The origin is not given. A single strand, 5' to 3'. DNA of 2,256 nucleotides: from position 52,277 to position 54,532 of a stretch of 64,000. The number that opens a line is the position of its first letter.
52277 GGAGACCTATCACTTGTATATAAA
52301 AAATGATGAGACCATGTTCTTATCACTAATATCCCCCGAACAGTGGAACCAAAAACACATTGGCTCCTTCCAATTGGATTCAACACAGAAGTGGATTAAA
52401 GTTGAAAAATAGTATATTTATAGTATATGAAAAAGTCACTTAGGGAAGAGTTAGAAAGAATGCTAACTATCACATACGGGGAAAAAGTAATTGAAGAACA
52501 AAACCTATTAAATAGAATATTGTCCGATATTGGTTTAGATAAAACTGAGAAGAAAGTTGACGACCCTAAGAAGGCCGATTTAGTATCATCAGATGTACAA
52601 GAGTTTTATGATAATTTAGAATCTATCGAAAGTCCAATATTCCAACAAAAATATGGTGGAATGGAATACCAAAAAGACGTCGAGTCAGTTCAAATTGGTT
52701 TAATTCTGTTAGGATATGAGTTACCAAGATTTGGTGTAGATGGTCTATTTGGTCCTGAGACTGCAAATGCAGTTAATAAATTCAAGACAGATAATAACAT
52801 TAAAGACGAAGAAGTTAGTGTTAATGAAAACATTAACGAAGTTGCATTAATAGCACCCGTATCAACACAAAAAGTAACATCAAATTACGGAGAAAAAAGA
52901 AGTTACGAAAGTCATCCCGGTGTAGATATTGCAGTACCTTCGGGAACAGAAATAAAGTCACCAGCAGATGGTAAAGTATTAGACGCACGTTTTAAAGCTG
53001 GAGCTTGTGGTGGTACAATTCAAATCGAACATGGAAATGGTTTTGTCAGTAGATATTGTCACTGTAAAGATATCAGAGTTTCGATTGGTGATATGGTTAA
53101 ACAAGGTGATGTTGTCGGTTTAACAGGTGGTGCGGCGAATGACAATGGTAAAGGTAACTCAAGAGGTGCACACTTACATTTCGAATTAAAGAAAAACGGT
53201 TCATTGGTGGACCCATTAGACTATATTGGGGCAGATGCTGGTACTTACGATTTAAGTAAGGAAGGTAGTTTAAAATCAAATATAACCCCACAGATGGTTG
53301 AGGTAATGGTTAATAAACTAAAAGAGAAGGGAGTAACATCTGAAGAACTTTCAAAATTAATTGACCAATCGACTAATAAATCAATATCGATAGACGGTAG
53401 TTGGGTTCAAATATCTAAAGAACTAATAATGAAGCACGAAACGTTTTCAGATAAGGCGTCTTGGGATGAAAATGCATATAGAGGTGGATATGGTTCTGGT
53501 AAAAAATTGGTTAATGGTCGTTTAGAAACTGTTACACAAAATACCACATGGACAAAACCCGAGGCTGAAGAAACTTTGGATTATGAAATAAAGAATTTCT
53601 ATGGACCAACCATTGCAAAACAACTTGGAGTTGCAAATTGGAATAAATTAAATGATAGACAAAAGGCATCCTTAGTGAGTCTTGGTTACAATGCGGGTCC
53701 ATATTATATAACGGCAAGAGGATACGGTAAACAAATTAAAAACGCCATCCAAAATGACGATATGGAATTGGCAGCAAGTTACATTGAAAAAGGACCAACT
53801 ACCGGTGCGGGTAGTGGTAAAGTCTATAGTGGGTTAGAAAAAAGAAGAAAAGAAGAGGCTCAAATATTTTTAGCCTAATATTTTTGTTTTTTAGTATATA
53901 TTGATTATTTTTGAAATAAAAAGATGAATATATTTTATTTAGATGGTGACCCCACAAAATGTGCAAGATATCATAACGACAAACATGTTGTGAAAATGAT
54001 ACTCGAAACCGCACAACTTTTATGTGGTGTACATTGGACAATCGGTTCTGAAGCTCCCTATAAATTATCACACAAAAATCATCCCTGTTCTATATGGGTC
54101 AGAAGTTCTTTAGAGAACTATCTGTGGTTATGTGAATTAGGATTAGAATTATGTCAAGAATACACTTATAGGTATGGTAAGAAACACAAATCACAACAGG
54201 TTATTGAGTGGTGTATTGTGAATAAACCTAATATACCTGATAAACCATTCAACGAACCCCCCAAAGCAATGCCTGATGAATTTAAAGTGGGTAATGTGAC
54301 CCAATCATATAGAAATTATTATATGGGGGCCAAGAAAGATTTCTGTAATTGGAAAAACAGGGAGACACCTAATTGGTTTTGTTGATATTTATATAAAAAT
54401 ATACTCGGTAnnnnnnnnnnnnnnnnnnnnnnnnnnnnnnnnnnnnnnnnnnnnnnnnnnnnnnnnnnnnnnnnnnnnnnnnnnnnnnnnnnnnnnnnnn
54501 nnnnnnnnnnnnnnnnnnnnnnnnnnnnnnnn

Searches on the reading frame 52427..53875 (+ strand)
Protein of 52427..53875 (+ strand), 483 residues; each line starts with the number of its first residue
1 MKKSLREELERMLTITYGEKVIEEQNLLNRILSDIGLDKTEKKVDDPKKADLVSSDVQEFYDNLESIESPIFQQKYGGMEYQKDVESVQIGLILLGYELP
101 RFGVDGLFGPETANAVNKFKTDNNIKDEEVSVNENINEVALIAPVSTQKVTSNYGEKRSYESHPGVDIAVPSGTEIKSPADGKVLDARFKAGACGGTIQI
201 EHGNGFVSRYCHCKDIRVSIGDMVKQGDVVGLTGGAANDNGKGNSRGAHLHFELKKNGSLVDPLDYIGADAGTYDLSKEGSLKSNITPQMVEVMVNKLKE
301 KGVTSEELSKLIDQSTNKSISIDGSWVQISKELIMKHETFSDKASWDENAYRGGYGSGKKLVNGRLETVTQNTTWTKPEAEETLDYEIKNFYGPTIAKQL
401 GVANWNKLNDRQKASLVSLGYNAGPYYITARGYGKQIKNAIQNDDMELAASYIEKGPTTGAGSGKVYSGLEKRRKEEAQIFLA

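Call 3: search_protein_families(library=pfam, proteins=[window:52427-53875:+], max_evalue=0.1)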
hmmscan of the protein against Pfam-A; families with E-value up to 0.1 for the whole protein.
window:52427-53875:+ (483 aa): 4 families
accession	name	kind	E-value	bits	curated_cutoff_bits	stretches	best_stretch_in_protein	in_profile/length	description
PF01551.29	Peptidase_M23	-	3.2e-27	95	28.7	1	162-263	2-96/96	Peptidase family M23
PF00959.24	Phage_lysozyme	-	1.4e-08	35.6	22.3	1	338-477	4-125/125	Phage lysozyme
PF01471.23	PG_binding_1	-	6.7e-06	26.6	23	1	83-126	3-44/57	Putative peptidoglycan binding domain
PF05667.16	CCDC22_CC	-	0.099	12.2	39.2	0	295-349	270-324/477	CCDC22 protein coiled-coil region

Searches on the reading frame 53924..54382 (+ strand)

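Call 3: search_protein_families(library=pfam, proteins=[window:53924-54382:+], max_evalue=0.1)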
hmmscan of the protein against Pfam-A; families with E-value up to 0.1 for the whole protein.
window:53924-54382:+ (153 aa): 1 family
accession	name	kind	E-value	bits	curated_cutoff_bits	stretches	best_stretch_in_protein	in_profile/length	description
PF03013.19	Pyr_excise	-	3.1e-06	27.9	23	1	1-88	1-77/81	Pyrimidine dimer DNA glycosylase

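Call 5: search_protein_families(library=phrogs, proteins=[window:53924-54382:+], max_evalue=0.01)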
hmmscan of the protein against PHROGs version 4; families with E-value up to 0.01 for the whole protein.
window:53924-54382:+ (153 aa): 1 family
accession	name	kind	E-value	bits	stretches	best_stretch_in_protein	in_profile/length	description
phrog_624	-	DNA, RNA and nucleotide metabolism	8.7e-59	200.7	1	1-152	1-157/309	DNA binding protein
